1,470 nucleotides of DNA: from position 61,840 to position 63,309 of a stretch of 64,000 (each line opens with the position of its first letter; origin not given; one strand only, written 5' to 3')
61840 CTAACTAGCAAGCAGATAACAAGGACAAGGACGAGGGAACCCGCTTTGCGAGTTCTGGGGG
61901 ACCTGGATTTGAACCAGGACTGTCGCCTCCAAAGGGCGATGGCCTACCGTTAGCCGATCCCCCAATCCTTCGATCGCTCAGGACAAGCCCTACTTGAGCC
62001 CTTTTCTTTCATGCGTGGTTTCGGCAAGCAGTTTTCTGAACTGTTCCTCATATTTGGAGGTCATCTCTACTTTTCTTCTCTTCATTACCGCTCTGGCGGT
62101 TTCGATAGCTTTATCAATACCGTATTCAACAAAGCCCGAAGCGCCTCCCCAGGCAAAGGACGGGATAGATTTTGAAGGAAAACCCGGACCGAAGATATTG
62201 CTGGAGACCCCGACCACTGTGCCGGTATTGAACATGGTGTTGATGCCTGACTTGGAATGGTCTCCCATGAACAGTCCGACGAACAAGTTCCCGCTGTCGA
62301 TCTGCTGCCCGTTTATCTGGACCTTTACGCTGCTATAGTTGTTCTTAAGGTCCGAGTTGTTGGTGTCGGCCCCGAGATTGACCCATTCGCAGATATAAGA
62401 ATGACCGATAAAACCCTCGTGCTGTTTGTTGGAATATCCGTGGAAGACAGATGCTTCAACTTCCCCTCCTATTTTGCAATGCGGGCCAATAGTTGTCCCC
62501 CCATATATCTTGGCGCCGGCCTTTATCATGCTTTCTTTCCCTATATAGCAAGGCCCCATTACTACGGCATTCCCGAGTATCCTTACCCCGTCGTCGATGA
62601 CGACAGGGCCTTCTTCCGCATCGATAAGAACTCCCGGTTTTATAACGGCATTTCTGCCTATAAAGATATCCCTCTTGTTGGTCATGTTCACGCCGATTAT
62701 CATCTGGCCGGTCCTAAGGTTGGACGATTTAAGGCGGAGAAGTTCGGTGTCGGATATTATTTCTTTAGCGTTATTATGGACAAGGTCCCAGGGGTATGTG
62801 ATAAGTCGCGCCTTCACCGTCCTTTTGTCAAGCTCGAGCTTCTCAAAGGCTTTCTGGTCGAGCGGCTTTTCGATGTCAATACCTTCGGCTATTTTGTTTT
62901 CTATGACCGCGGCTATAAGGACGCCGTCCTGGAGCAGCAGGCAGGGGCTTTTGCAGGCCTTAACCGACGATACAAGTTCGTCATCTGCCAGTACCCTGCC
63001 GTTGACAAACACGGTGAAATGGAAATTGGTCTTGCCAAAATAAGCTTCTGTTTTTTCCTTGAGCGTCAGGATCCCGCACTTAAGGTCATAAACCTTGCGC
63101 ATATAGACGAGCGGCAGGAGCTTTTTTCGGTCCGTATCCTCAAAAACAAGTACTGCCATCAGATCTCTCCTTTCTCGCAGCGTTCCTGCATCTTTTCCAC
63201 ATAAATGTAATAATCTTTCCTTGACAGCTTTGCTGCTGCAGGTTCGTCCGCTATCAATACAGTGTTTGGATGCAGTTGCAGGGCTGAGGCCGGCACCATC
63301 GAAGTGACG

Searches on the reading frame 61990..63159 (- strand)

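Call 68: search_protein_families(library=pfam, proteins=[window:61990-63159:-], max_evalue=0.00001)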
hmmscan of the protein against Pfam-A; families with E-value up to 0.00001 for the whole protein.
window:61990-63159:- (389 aa): 2 families
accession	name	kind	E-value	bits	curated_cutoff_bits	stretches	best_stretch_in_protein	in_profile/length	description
PF13562.11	NTP_transf_4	-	3e-25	89.6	27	2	49-142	63-149/153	Sugar nucleotidyl transferase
PF00132.30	Hexapep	-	9.4e-12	44.5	27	2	204-232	2-30/36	Bacterial transferase hexapeptide (six repeats)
